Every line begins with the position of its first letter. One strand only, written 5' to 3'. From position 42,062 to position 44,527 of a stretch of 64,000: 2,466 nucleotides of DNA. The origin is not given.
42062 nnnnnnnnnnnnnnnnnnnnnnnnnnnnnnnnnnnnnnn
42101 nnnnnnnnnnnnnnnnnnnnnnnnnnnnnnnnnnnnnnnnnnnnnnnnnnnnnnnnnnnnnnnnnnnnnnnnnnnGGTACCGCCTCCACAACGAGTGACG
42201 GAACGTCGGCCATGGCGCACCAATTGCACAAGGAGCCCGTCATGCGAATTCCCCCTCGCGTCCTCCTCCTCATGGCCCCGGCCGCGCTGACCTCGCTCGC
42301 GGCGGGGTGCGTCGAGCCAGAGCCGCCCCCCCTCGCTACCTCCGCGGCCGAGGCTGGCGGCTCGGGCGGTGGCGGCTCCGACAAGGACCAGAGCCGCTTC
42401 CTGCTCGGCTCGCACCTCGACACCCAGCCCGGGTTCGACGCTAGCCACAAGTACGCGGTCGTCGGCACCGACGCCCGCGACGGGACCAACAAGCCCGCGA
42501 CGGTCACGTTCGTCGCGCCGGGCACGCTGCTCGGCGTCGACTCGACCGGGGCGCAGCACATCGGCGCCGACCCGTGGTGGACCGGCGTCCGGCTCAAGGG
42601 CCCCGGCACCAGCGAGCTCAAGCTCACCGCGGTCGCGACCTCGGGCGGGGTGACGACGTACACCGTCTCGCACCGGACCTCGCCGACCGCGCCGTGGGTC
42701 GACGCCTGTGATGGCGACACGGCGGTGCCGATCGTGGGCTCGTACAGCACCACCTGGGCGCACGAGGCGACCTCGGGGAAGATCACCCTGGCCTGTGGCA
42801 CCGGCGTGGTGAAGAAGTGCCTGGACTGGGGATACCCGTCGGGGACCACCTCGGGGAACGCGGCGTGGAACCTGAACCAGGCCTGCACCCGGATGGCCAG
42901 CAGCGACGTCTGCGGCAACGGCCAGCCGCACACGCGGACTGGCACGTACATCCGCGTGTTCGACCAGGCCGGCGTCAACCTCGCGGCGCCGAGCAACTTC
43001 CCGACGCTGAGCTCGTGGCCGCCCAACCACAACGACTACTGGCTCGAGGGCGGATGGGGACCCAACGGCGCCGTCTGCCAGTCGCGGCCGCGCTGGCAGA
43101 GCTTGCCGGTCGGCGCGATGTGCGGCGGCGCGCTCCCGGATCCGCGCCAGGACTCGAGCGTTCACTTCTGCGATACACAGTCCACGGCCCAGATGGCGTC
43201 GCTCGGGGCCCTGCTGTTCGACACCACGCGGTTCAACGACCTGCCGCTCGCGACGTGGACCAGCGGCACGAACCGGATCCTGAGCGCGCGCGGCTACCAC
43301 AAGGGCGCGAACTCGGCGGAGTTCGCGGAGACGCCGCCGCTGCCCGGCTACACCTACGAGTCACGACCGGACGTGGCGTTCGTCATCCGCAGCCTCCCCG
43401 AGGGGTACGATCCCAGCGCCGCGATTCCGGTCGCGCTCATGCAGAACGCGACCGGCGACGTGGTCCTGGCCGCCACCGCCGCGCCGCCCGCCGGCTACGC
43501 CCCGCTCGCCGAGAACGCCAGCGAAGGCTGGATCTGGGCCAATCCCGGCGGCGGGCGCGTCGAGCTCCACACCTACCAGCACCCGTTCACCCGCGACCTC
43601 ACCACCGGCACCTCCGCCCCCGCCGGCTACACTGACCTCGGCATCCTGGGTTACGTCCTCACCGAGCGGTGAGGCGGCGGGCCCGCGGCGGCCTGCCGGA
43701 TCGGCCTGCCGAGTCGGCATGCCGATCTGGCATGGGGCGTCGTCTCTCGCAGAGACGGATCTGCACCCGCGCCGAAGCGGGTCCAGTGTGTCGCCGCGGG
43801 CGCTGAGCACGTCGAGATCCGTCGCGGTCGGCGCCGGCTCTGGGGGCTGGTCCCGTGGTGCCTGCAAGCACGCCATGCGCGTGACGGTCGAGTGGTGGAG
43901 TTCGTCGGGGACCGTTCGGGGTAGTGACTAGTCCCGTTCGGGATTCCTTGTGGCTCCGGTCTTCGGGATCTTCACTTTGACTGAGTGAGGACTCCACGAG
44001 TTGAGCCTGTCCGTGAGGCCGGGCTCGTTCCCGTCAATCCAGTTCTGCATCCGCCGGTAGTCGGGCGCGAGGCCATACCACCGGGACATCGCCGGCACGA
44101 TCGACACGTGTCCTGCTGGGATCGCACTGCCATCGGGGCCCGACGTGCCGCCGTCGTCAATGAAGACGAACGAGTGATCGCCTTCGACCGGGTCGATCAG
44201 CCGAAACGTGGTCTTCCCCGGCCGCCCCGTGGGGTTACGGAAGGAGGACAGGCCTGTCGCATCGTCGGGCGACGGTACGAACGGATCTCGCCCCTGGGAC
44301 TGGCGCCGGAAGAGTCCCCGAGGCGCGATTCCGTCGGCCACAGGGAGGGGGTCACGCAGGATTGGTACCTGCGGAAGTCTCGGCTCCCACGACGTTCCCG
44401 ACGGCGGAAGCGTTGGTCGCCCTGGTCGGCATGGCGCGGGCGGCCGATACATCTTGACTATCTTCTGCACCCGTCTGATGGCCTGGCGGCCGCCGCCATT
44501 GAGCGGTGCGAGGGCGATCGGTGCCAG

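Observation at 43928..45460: About 510-aa C-terminal extension after the RHS core with no recognisable toxin motif (candidate novel cargo/toxin domains)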

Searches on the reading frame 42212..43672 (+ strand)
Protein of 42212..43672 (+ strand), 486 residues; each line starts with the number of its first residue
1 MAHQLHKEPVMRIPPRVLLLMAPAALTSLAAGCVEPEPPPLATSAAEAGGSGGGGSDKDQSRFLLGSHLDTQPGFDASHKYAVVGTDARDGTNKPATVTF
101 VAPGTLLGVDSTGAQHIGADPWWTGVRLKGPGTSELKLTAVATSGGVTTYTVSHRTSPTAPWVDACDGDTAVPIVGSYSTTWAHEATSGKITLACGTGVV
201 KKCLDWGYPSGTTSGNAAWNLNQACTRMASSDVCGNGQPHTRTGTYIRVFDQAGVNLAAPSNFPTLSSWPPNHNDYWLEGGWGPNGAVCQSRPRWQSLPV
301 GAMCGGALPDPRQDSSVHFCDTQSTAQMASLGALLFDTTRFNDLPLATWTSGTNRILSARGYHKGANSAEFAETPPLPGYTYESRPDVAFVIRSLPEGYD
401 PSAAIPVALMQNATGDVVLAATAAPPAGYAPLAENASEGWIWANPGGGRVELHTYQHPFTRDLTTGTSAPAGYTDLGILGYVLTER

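Call 17: search_protein_families(library=pfam, proteins=[window:42212-43672:+], max_evalue=0.001)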
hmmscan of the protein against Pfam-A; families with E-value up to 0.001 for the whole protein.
window:42212-43672:+ (486 aa): 1 family
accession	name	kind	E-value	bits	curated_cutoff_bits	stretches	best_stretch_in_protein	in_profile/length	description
PF20032.4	ADYC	-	7.5e-30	104.8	27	1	134-296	19-176/176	ADYC domain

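Call 53: find_encoding_contigs(protein=window:42212-43672:+, flank=10000, max_places=4)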
Protein window:42212-43672:+ (486 aa): no gene with exactly this product is on record in the collection.

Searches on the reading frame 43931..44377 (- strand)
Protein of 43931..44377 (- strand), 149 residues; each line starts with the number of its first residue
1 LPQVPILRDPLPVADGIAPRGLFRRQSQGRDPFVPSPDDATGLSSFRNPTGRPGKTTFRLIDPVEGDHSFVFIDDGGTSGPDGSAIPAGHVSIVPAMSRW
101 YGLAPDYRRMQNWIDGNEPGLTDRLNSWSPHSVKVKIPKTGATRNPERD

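Call 6: search_protein_families(library=pfam, proteins=[window:43931-44377:-], max_evalue=10)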
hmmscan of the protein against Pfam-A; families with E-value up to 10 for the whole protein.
seq(149 aa): 0 families

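Call 14: find_related_loci(query=window:43931-44377:-, collection=genome_contigs, flank=10000)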
Query seq(149 aa) (149 aa) in genome_contigs; peptide patterns used: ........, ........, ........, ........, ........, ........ (x = any residue, [..] = any of these).
599 stretches matched a pattern, but none encodes a relative of the query by tblastn (E <= 1e-3).

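Call 28: search_dna_similar(query=window:43931-44377:-, collection=plasmids, mode=protein, max_evalue=10, max_rows=15)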
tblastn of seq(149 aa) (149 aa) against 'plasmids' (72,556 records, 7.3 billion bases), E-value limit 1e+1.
Records with a match: 3; places in all: 3; records where one place covers at least 80% of the query: 0.
Best place of each record, by identity: <60% 3.
By first word of the organism name: Sinorhizobium 1; Streptomyces 1; Agrobacterium 1.
By predicted mobility (MOB-suite, as given by PLSDB): non-mobilizable 2; conjugative 1.
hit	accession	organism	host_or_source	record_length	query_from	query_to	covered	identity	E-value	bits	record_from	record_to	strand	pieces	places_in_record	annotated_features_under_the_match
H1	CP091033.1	Sinorhizobium sp. B11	soybean,TY,soil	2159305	51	105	37%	41.1%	2e+0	35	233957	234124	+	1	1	extracellular solute-binding protein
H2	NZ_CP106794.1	Streptomyces cynarae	microorganism,rhizosphere soil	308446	1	66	44%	30.6%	8e+0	34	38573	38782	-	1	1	HAD domain-containing protein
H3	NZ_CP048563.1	Agrobacterium fabrum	walnut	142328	111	146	24%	38.9%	3e+0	35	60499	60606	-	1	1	DUF87 domain-containing protein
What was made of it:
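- Tried and rejected: tblastn of the tip against plasmids (call 28).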

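Call 29: search_protein_families(library=phrogs, proteins=[window:43931-44377:-], max_evalue=10)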
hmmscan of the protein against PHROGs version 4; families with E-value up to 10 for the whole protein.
seq(149 aa): 1 family
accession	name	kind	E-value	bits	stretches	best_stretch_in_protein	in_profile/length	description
phrog_9557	-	unknown function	0.23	12.2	1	112-137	27-51/52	-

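Call 30: search_protein_families(library=padloc, proteins=[window:43931-44377:-], max_evalue=10)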
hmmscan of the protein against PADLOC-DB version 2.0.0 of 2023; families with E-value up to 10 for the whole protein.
seq(149 aa): 0 families

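Call 32: find_homologous_proteins(query=window:43931-44362:-, max_evalue=10)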
Query seq(144 aa): 23 candidates shared short words with the query, none scored E <= 10.
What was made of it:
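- Tried and rejected: Word-indexed search, tip alone at E<=10 (call 32).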

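Call 33: find_related_loci(query=window:43931-44362:-, collection=metagenome_contigs, flank=8000)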
Query seq(144 aa) (144 aa) in metagenome_contigs; peptide patterns used: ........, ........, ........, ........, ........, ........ (x = any residue, [..] = any of these).
600 stretches matched a pattern, but none encodes a relative of the query by tblastn (E <= 1e-3).

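Call 38: search_solved_structures(query=window:43931-44362:-, max_evalue=10, show_alignments=3)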
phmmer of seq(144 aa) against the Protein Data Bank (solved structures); distinct sequences matched with E-value up to 10: 4.
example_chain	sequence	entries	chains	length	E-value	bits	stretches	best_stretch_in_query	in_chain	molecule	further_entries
7rd1_S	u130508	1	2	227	0.025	18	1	87-142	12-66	Pre-hexon-linking protein VIII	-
7tau_U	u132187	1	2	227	0.032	17.7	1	87-141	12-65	PVIII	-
9r78_O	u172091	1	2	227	0.045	17.2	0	87-141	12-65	Pre-hexon-linking protein VIII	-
9em4_B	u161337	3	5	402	0.67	13.4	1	28-76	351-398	12-oxophytodienoate reductase 3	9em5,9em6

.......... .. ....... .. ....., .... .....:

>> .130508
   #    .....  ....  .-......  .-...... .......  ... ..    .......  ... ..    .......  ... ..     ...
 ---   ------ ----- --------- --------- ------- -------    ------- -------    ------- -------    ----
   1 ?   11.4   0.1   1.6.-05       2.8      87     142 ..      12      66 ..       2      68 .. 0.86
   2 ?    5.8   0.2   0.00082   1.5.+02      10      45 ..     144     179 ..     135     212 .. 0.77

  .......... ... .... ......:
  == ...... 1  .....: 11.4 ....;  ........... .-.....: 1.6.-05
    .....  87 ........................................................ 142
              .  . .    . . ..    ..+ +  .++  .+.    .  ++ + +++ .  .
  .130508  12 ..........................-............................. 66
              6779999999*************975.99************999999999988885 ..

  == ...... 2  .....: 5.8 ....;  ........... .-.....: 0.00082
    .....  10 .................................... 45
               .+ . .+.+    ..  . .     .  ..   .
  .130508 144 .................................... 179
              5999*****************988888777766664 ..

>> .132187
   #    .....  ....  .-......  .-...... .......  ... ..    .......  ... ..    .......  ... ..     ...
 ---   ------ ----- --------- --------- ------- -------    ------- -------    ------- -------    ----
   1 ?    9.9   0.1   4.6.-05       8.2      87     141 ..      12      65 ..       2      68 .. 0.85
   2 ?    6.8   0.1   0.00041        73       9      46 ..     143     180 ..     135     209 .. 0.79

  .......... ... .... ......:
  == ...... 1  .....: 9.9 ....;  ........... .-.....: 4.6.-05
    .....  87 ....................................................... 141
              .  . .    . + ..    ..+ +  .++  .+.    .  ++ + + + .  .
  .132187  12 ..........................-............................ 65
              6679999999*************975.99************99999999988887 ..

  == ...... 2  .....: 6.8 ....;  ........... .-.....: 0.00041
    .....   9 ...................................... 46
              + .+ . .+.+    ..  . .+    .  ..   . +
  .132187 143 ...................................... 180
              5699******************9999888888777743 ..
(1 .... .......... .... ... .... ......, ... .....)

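Call 49: predict_structure(protein=window:43931-44353:-)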
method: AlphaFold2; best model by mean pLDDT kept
length: 141 residues; sequences in the alignment: 1
mean_pLDDT: 37.2   pTM: 0.23
mean pLDDT of the five models: 37.2, 36.0, 34.9, 34.7, 34.4
residues with pLDDT >= 90: 0; 70-90: 0; 50-70: 1; < 50: 140
segments of 3 or more residues with pLDDT < 50: 1-63, 65-141
pLDDT, mean of each block of 10 residues (from residue 1): 30 33 33 32 35 38 44 41 40 38 47 43 30 36 34
secondary structure, 60 per line:
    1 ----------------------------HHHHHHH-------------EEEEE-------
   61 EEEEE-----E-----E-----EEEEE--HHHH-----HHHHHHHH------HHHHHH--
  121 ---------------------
elements in order: H29-35 E49-53 E61-65 E83-87 H90-93 H99-106 H113-118
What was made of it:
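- The tip has no homologue, no catalytic motif and no usable model (pLDDT 37, call 49). AF2 sees no confident fold (call 49). The sequence is not low-complexity, and it has alternating hydrophobic strands and helices (call 49).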

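Call 66: find_related_loci(query=window:43931-44362:-, collection=viral_contigs, flank=5000)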
Query seq(144 aa) (144 aa) in viral_contigs; peptide patterns used: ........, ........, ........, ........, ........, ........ (x = any residue, [..] = any of these).
20 stretches matched a pattern, but none encodes a relative of the query by tblastn (E <= 1e-3).

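Call 70: search_protein_families(library=ncbifam, proteins=[window:43931-44362:-], max_evalue=10)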
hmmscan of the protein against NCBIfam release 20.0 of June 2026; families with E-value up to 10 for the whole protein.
seq(144 aa): 0 families

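Call 75: fold_search(model_id=the predicted structure, library=pdb)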
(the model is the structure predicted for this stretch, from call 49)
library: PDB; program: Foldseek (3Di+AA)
matches with E <= 10: 282; with E <= 0.001: 0
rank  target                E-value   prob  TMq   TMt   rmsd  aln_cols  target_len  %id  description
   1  8fl2_LE               4.0e-01  0.04  0.13  0.14  18.5       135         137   12  Human nuclear pre-60S ribosomal subunit (State I1) (released 2023-07-12)
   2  8fl0_LE               6.2e-01  0.08  0.18  0.20  18.7       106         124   10  Human nucleolar pre-60S ribosomal subunit (State H) (released 2023-07-12)
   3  7uoo_T                7.5e-01  0.07  0.16  0.19  18.4        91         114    6  Nucleoplasmic pre-60S intermediate of the Nog2 containing pre-rotation state (released 2023-03-15)
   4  8a3w_SY               7.5e-01  0.06  0.16  0.21  13.6       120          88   13  CRYO-EM STRUCTURE OF LEISHMANIA MAJOR 80S RIBOSOME : WILD TYPE (released 2023-12-20)
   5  1ef0_B                9.1e-01  0.14  0.22  0.10   6.7        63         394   14  CRYSTAL STRUCTURE OF PI-SCEI MINIPRECURSOR (released 2000-06-07)
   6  8qie_SY               9.7e-01  0.06  0.16  0.21  13.3        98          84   14  CRYO-EM STRUCTURE OF LEISHMANIA MAJOR 80S RIBOSOME : LM32Cs1C1 mutant snoRNA overexpression, class 4 (released 2025-01-01)
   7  8ovj_SY               9.7e-01  0.06  0.16  0.22  13.5       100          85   14  CRYO-EM STRUCTURE OF LEISHMANIA MAJOR 80S RIBOSOME : PARENTAL STRAIN (released 2024-05-08)
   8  7ls1_N2               9.7e-01  0.06  0.16  0.15  18.0        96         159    8  80S ribosome from mouse bound to eEF2 (Class II) (released 2021-11-03)
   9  8rl2_LT               9.7e-01  0.06  0.16  0.17  18.1        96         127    9  Human pre-60S - State 5 (released 2025-01-15)
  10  4bts_AZ               1.0e+00  0.06  0.15  0.19  11.4        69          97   13  THE CRYSTAL STRUCTURE OF THE EUKARYOTIC 40S RIBOSOMAL SUBUNIT IN COMPLEX WITH EIF1 AND EIF1A (released 2013-07-17)
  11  8fkz_LE               1.0e+00  0.06  0.16  0.19  17.9        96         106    8  Human nucleolar pre-60S ribosomal subunit (State G) (released 2023-07-12)
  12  1jva_A                1.1e+00  0.06  0.15  0.07   8.5        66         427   20  CRYSTAL STRUCTURE OF THE VMA1-DERIVED ENDONUCLEASE BEARING THE N AND C EXTEIN PROPEPTIDES (released 2002-08-29)
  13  8y3v_B                1.2e+00  0.05  0.19  0.21  10.8       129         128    9  The self-assembled nanotube of CPC46A/Q70V (released 2024-11-06)
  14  9v27_sx               1.3e+00  0.06  0.17  0.23  10.0        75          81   15  Cryo- EM structure of small subunit (body) of 75S ribosome with A/P- & P/E- tRNAs from Entamoeba histolytica (released 2025-10-08)
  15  1lwt_A                1.3e+00  0.03  0.12  0.06   8.9        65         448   23  Crystal structure of the intein homing endonuclease PI-SceI bound to its substrate DNA (Ca2+ free) (released 2002-09-27)
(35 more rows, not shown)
